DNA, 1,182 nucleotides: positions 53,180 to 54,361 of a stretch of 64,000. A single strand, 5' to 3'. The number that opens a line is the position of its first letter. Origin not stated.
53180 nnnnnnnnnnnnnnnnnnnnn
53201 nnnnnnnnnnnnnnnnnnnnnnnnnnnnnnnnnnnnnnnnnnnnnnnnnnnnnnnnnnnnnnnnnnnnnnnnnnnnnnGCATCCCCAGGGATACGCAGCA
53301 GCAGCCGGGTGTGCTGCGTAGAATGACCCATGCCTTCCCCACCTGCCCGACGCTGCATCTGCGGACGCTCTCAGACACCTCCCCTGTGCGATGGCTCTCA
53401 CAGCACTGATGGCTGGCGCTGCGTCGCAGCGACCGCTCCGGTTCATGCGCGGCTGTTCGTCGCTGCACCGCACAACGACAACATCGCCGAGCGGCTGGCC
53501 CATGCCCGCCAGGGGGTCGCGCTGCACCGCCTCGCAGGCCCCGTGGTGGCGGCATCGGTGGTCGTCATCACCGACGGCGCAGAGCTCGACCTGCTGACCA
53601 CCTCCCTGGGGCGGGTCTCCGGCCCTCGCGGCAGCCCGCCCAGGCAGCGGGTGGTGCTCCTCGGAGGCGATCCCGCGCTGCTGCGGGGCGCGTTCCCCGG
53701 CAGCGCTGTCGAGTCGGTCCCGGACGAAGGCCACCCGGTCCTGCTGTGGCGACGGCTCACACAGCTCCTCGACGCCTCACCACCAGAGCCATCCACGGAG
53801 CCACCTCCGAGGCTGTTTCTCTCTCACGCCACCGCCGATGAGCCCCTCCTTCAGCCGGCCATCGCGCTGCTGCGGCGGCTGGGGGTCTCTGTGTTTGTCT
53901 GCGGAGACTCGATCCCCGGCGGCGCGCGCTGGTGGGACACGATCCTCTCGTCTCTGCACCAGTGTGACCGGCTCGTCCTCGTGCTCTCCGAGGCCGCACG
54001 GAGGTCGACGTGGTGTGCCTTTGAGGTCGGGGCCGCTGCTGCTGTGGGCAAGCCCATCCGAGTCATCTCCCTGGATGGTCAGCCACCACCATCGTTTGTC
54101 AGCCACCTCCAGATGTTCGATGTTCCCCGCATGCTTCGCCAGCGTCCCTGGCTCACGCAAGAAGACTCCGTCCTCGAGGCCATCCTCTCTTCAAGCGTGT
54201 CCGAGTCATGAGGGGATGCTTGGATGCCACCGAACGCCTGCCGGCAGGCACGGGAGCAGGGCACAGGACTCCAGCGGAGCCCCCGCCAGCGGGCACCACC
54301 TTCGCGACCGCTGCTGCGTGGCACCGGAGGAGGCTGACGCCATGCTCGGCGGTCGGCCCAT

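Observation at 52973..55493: Three-gene locus around a CDGSH(2Fe-2S)-TIR fusion: candidate undescribed redox-gated TIR signalling or defence module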

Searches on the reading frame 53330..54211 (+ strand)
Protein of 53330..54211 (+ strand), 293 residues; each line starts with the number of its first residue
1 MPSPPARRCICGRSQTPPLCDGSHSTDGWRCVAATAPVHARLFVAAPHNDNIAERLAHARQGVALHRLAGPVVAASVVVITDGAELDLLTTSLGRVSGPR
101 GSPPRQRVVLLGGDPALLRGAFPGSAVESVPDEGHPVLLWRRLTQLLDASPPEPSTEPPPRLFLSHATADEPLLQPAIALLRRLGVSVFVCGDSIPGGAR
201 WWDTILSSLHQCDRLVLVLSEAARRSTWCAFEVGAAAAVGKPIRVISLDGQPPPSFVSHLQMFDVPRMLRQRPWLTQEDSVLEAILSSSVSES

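Call 3: search_protein_families(library=pfam, proteins=[window:53330-54211:+], max_evalue=1)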
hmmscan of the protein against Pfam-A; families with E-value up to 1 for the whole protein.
window:53330-54211:+ (293 aa): 5 families
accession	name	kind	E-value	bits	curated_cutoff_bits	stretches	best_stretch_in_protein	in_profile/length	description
PF13676.11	TIR_2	-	1.3e-13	51.9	28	1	163-266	2-109/122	TIR domain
PF09360.15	zf-CDGSH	-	3.8e-05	24.3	29.5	1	9-25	32-48/48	Iron-binding zinc finger CDGSH type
PF01582.25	TIR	-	0.00013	22.3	21.3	1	181-236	25-80/179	TIR domain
PF05014.21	Nuc_deoxyrib_tr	-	0.0005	20.6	28.8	1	206-251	57-101/117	Nucleoside 2-deoxyribosyltransferase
PF08937.16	ThsB_TIR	-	0.36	11.7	21.2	1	205-251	52-98/100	Thoeris protein ThsB, TIR-like domain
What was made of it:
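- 53330..54211 (+): Gene B: 293-aa CDGSH-motif / alpha-beta domain / TIR protein. This is the actual finding. Pfam TIR_2 51.9 bits and zf-CDGSH 24.3 bits (call 3).
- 53810..54187 (+): TIR domain (about aa 161-286) with the F-x-S-H-A-x2-D-E and W-C-A-F-E232 motifs. TIR_2 above gathering score (call 3).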

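Call 4: search_protein_families(library=padloc, proteins=[window:53330-54211:+], max_evalue=1)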
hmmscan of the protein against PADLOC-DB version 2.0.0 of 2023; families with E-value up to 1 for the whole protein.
window:53330-54211:+ (293 aa): 14 families
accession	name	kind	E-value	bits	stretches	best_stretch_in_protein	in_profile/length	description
PDLC00436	ThsB1|ThsB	-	5.5e-10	37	1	161-239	37-119/183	TIR-like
PDLC00425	ThsB1|ThsB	-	3.8e-07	27.5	1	203-247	302-346/389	TIR-like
PDLC00423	ThsB1|ThsB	-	1.2e-05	23.1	1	161-238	37-119/190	TIR-like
PDLC02421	Aga_TIR-PNTD1-PNTD2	-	6.8e-05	20.1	1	162-241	6-87/430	Class I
PDLC00422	ThsB1|ThsB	-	7.9e-05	20.2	1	162-235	43-122/194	TIR-like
PDLC00419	ThsB1|ThsB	-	0.0001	20.2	1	160-239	28-111/165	TIR-like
PDLC02012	SAVED5--SAVED_TIR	-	0.00039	17.6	1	150-232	4-87/404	-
PDLC00426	ThsB1|ThsB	-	0.0005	17.5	1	208-247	293-332/352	TIR-like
PDLC02403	Aga_TIR-PNTD1-PNTD2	-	0.0035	14.4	1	162-241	5-86/443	Class I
PDLC05062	PDC-S66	-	0.0036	14.8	1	161-234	150-224/282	-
PDLC00434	ThsB1|ThsB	-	0.029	11.4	1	180-238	160-218/396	TIR-like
PDLC00437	ThsB1|ThsB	-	0.031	12.3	1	208-246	36-74/129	TIR-like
PDLC03825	spbK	-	0.033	11.6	1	159-236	148-231/308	-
PDLC03016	TIR-TM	-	0.035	12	1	189-236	33-80/293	-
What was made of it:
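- On Thoeris: Pfam ThsB_TIR E 0.36 (calls 3, 4).
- Closest known: Thoeris ThsB. Same: Weak hits to ThsB models (call 4).
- Weak PADLOC ThsB hits, best 5.5e-10 (call 4).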

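Call 5: find_homologous_proteins(query=window:53330-54211:+, max_evalue=0.001)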
Query window:53330-54211:+ (293 aa): 27 proteins with E <= 0.001 among 8000 candidates.
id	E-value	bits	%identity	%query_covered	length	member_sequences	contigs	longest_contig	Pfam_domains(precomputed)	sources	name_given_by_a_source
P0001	8.8e-191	651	100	100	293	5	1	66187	PF13676.12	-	-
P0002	7.9e-168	575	86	100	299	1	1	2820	PF09360.16,PF13676.12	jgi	jgi:hypothetical protein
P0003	4.2e-150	517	79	98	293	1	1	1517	PF09360.16,PF13676.12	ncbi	-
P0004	6.4e-150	517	80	98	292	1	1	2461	PF09360.16,PF13676.12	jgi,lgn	jgi:hypothetical protein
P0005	7.6e-126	438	71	96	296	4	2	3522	PF09360.16,PF13676.12,PF05014.22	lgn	-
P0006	4.3e-124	432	70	97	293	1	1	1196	PF09360.16,PF13676.12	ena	-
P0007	5.0e-122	425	70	96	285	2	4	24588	PF09360.16,PF13676.12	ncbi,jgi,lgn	jgi:hypothetical protein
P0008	2.9e-114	400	64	97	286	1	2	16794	PF13676.12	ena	-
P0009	5.1e-101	356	57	98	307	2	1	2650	PF01582.26,PF13676.12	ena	-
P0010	1.8e-98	348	58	96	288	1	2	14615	PF13676.12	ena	-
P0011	3.6e-93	330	56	96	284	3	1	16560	PF13676.12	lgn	-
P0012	2.6e-92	328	55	96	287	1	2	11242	PF13676.12,PF05014.22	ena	-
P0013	6.7e-92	326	55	97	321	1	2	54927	PF13676.12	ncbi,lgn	-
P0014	2.9e-91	324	53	96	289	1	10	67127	PF13676.12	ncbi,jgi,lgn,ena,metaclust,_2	metaclust:\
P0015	9.2e-91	322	53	96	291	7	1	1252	PF13676.12,PF05014.22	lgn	-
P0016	1.5e-90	322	55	96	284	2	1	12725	PF13676.12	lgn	-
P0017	6.8e-89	316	55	92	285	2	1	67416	PF13676.12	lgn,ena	-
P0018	3.9e-88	314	53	94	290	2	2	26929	PF13676.12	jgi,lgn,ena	-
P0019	1.6e-82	295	58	77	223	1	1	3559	PF01582.26,PF13676.12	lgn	-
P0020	2.5e-80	288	51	96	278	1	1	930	PF13676.12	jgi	jgi:hypothetical protein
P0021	4.5e-75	271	47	96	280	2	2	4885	PF13676.12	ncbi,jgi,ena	jgi:hypothetical protein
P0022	1.1e-74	270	51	93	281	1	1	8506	PF01582.26,PF13676.12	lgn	-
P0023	2.5e-74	268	54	85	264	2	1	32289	PF13676.12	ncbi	-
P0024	6.4e-67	244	52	84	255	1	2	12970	PF01582.26,PF13676.12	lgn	-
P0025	1.9e-55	206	56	63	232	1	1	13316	PF01582.26,PF13676.12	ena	-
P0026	6.9e-51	192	42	96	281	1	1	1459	PF09360.16,PF13676.12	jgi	jgi:hypothetical protein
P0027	1.3e-42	164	37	96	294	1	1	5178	PF09360.16,PF13676.12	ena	-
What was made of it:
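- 53330..54211 (+): 27 close homologue clusters (call 5).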

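Call 7: find_encoding_contigs(protein=P0014, flank=6000, max_places=4)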
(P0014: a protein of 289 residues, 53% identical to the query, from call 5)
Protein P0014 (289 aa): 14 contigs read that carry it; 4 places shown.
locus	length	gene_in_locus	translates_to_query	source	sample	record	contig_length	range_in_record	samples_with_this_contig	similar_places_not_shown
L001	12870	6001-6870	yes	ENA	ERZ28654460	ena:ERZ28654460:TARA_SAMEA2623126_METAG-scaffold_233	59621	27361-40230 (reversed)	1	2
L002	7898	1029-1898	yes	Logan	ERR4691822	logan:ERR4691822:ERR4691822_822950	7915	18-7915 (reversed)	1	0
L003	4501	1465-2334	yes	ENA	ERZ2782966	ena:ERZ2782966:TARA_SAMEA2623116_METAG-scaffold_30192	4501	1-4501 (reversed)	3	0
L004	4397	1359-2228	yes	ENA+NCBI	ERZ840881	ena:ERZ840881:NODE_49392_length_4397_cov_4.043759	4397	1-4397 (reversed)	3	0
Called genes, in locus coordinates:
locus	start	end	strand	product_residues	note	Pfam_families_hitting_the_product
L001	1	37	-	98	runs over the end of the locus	PF10985:DUF2805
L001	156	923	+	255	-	PF00106:adh_short, PF08659:KR, PF13561:adh_short_C2, PF23441:SDR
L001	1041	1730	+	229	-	PF13472:Lipase_GDSL_2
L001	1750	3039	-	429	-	PF00365:PFK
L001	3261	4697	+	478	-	PF14559:TPR_19 (faint), PF00685:Sulfotransfer_1 (weak), PF13469:Sulfotransfer_3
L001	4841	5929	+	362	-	PF00724:Oxidored_FMN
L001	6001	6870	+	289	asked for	PF13676:TIR_2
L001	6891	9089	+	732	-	PF13517:FG-GAP_3 (faint), PF11617:Cu-binding_MopE (weak), PF01839:FG-GAP (weak)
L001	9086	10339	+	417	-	PF00754:F5_F8_type_C, PF22633:F5_F8_type_C_2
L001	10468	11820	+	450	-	PF03150:CCP_MauG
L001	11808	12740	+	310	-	PF03781:FGE-sulfatase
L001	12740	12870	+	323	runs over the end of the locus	PF03781:FGE-sulfatase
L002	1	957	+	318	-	?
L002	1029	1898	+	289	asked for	PF13676:TIR_2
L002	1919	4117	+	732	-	PF13517:FG-GAP_3 (faint), PF11617:Cu-binding_MopE (weak), PF01839:FG-GAP (weak)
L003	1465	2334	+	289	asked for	PF13676:TIR_2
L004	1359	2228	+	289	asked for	PF13676:TIR_2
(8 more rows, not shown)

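Call 8: find_encoding_contigs(protein=P0017, flank=6000, max_places=3)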
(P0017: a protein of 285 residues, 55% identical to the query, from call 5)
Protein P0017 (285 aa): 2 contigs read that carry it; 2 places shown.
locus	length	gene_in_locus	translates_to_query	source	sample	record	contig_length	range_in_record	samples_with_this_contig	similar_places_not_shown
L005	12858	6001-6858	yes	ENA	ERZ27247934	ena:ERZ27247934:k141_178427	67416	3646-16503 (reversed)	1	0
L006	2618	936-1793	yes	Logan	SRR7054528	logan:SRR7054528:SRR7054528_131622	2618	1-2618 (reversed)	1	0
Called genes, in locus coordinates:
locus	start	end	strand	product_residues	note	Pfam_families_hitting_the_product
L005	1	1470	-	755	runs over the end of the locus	-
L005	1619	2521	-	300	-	PF03551:PadR (faint)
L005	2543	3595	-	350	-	PF00561:Abhydrolase_1, PF12146:Hydrolase_4, PF12697:Abhydrolase_6, PF06821:Ser_hydrolase (faint)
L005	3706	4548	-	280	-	-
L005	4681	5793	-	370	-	PF00270:DEAD, PF00271:Helicase_C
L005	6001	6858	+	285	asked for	PF13676:TIR_2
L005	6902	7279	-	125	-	-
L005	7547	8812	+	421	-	-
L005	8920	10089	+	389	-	PF21088:MS_channel_1st, PF00924:MS_channel_2nd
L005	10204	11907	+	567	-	-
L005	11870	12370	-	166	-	-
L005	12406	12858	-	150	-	-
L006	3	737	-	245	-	?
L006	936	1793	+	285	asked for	PF13676:TIR_2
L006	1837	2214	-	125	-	-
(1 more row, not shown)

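Call 9: find_encoding_contigs(protein=P0007, flank=6000, max_places=3)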
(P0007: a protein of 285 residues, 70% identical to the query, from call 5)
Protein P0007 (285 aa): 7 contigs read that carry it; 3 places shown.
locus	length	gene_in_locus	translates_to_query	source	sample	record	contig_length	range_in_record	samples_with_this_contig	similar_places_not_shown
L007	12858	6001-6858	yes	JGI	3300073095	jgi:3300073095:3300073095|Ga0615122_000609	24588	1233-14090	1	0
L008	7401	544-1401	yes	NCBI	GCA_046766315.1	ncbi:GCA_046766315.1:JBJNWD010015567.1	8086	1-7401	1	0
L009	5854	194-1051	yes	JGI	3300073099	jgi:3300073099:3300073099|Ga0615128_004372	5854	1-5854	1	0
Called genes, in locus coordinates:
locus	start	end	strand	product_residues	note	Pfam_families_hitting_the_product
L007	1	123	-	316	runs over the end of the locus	PF00520:Ion_trans, PF08016:PKD_channel (weak)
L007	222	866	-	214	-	PF00484:Pro_CA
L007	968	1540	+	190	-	PF01202:SKI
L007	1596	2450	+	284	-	PF02798:GST_N, PF13409:GST_N_2 (weak), PF13410:GST_C_2 (weak), PF21972:Arc1p_N_like (weak)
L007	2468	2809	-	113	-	PF13442:Cytochrome_CBB3, PF00034:Cytochrom_C (faint)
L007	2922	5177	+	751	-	PF07995:GSDH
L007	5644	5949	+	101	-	-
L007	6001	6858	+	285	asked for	PF09360:zf-CDGSH (faint), PF13676:TIR_2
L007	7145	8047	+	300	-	-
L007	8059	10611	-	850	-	PF00069:Pkinase, PF07714:PK_Tyr_Ser-Thr, PF03781:FGE-sulfatase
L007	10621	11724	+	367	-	-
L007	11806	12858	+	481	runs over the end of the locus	PF02463:SMC_N, PF13175:AAA_15 (weak), PF13476:AAA_23, PF13304:AAA_21, PF13175:AAA_15 (weak)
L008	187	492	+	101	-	-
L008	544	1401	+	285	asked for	PF09360:zf-CDGSH (faint), PF13676:TIR_2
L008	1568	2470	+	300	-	-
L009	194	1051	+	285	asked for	PF09360:zf-CDGSH (faint), PF13676:TIR_2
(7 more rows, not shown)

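Call 10: find_related_loci(query=A1, collection=genome_contigs, flank=8000)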
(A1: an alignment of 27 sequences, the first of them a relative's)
Query A1 (293 aa) in genome_contigs; peptide patterns used: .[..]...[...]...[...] (x = any residue, [..] = any of these).
66 stretches matched a pattern; 22 encode a relative of the query (tblastn E <= 1e-3); 22 distinct loci.
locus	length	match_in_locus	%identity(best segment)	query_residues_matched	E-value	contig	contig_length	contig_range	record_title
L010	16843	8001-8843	55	5-287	3e-91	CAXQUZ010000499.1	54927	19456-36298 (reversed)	MAG: Myxococcota bacterium isolate 3um_C4D0801_8.35 genome assembly, contig: k127_779960, whole genome shotgun sequence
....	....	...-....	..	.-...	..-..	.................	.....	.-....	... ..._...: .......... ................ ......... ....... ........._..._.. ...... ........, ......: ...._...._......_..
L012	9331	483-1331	45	7-286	2e-67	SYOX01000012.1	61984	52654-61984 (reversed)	MAG: Proteobacteria bacterium isolate F1-80-MAGs165 F1-80__c13436, whole genome shotgun sequence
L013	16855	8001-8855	40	7-292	5e-59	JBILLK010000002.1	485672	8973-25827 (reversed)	MAG: Polyangiaceae bacterium isolate ME2017-07-27_3300044645_group7_bin87 Rohwer_bin1489_scaffold_3_c1, whole genome sho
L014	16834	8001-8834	42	7-293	2e-58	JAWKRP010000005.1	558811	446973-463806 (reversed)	MAG: Myxococcota bacterium isolate ABC1.164 ABC1.164.fa-5, whole genome shotgun sequence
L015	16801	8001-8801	40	4-275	1e-53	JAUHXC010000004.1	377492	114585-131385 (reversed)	MAG: bacterium isolate 2_bin.46 NODE_32_length_377492_cov_8.315994, whole genome shotgun sequence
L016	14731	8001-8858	38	2-288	2e-52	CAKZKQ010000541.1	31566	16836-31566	MAG TPA_asm: uncultured proteobacterium isolate ERR2094171_bin.68_CONCOCT_v1.1_MAG genome assembly, contig: ERZ650152.11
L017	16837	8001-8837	40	2-285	6e-52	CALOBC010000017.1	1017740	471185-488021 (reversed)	MAG: Myxococcota bacterium isolate LOGT_bin.0087 genome assembly, contig: contig_18827, whole genome shotgun sequence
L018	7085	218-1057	35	9-285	9e-48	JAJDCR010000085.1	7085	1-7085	MAG: Planctomycetota bacterium isolate OFTM357 OFTM357_84, whole genome shotgun sequence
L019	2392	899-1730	42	1-286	2e-49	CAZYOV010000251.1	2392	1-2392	MAG TPA_asm: uncultured Dehalococcoidia bacterium isolate binchicken_co85_35 genome assembly, contig: NODE_13555_length_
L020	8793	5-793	33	18-287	3e-44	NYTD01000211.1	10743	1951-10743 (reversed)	MAG: Deltaproteobacteria bacterium isolate CPC76 MHASMcontig_352275, whole genome shotgun sequence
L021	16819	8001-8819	44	7-288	8e-62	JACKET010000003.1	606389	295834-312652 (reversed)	MAG: Alphaproteobacteria bacterium isolate HK-STAS-MYXO-41 HK-STAS-MYXO-41_3, whole genome shotgun sequence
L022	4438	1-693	42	54-285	9e-41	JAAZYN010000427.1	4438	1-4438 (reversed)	MAG: Myxococcales bacterium isolate bin59p NODE_427_length_4438_cov_2.801506, whole genome shotgun sequence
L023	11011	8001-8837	39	5-286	9e-52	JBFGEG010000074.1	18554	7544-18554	MAG: Phycisphaerales bacterium isolate Mix_sand02.2020.12.D.74 k141_2463884_length_18554_cov_12.0000, whole genome shotg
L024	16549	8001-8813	42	6-285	1e-58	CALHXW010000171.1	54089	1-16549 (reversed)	MAG: uncultured bacterium isolate R4_Bin_Bin_91_sub_1 genome assembly, contig: c_000002448362, whole genome shotgun sequ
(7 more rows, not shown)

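Call 17: search_protein_families(library=ncbifam, proteins=[window:53330-54211:+], max_evalue=1)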
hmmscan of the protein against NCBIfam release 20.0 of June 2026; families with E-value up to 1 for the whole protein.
window:53330-54211:+ (293 aa): 2 families
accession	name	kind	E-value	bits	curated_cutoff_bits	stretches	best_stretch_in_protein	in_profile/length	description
NF042941.1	Retron_TIR_antiphage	equivalog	3.4e-05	22.8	600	1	162-238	342-419/464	TIR domain-containing anti-phage reverse transcriptase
NF058526.1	Thoeris_type3_ThcB4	equivalog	0.0012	17.8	220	1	181-243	150-212/375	Thoeris type III anti-phage system protein ThcB4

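Call 23: search_protein_families(library=phrogs, proteins=[window:53330-54211:+], max_evalue=0.1)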
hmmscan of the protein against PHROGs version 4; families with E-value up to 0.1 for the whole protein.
window:53330-54211:+ (293 aa): 2 families
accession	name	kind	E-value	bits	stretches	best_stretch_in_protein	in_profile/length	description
phrog_29177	-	unknown function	4e-05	24.3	1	184-249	31-101/250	-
phrog_13899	-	unknown function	0.069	13.6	1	189-245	33-89/275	-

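Call 24: find_encoding_contigs(protein=P0002, flank=3000, max_places=2)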
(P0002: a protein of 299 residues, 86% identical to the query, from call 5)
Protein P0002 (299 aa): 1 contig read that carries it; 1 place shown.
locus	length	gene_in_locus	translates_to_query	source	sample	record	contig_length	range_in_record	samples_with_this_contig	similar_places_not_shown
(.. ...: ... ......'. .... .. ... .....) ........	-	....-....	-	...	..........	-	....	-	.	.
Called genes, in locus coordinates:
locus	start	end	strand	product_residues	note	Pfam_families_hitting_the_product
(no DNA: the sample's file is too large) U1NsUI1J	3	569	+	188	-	?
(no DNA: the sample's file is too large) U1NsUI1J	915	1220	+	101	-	-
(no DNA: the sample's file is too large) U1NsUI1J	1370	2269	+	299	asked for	PF09360:zf-CDGSH (faint), PF13676:TIR_2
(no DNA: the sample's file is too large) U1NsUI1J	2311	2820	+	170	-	?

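Call 25: find_encoding_contigs(protein=P0005, flank=4000, max_places=2)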
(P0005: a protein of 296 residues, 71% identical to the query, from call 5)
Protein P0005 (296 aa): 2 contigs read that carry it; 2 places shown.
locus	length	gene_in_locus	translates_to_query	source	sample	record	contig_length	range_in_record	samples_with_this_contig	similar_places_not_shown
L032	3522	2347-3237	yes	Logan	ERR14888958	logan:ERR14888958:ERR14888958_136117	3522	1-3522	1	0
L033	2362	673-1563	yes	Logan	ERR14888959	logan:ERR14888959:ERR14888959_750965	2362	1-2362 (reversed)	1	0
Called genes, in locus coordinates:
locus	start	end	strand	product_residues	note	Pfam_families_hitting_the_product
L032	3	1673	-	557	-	?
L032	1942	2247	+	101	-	-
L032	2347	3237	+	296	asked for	PF09360:zf-CDGSH (faint), PF05014:Nuc_deoxyrib_tr (weak), PF13676:TIR_2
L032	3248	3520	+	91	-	?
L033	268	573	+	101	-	-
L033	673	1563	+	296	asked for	PF09360:zf-CDGSH (faint), PF05014:Nuc_deoxyrib_tr (weak), PF13676:TIR_2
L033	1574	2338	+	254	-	PF00378:ECH_1, PF16113:ECH_2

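Call 26: find_encoding_contigs(protein=P0008, flank=6000, max_places=2)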
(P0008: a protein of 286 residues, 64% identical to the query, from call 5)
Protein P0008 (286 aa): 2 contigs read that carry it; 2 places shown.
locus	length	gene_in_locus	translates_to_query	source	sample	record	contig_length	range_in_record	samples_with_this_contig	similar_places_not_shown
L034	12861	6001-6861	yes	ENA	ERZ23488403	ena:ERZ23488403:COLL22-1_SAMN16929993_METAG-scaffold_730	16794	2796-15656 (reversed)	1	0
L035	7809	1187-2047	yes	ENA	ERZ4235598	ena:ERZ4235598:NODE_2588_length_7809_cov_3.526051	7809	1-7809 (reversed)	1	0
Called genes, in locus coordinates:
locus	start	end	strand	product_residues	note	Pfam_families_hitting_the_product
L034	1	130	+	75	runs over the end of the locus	-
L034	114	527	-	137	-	PF13474:SnoaL_3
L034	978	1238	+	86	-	-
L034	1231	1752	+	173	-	PF13302:Acetyltransf_3, PF00583:Acetyltransf_1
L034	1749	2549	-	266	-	PF04055:Radical_SAM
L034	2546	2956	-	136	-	PF02310:B12-binding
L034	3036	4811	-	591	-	PF09594:GT87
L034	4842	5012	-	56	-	-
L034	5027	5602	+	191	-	PF14243:R2K_3, PF18299:R2K_2 (weak)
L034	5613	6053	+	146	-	-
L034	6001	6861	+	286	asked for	PF13676:TIR_2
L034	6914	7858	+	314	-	-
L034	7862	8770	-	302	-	PF03781:FGE-sulfatase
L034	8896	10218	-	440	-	-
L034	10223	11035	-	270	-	-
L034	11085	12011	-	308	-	PF00082:Peptidase_S8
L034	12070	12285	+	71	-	PF03965:Penicillinase_R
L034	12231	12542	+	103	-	-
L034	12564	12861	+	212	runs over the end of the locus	-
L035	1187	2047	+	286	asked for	PF13676:TIR_2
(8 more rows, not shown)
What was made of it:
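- Immediate surroundings vary even between close relatives (calls 9, 25, 26).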

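Call 28: predict_structure(alignment_id=A1)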
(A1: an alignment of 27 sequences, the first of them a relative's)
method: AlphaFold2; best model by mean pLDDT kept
length: 293 residues; sequences in the alignment: 27
mean_pLDDT: 88.2   pTM: 0.79
mean pLDDT of the five models: 88.2, 87.5, 87.1, 86.2, 86.1
residues with pLDDT >= 90: 220; 70-90: 35; 50-70: 26; < 50: 12
segments of 3 or more residues with pLDDT < 50: 12-14, 16-19, 291-293
pLDDT, mean of each block of 10 residues (from residue 1): 53 49 68 75 95 97 96 97 91 94 95 92 93 90 96 93 95 94 94 87 94 96 86 94 95 92 95 91 86 41
secondary structure, 60 per line:
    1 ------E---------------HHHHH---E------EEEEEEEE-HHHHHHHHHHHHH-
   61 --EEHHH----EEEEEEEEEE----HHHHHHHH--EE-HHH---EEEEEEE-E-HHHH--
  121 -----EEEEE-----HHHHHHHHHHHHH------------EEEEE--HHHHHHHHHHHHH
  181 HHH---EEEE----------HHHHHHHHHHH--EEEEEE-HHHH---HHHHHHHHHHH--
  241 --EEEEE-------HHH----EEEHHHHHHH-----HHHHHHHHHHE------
elements in order: H23-27 E38-45 H47-59 E72-81 H86-93 E105-111 H115-118 E126-130 H136-148 E161-165 H168-183 E187-190 H201-211 E214-219 H221-224 H228-238 E243-247 E262-264 H265-271 H277-286
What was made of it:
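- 53330..54211 (+): AF2 pLDDT 88, pTM 0.79 (call 28).
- On TIR_2 (PF13676) / TIR fold: AF2 pLDDT above 90 in this region (call 28).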
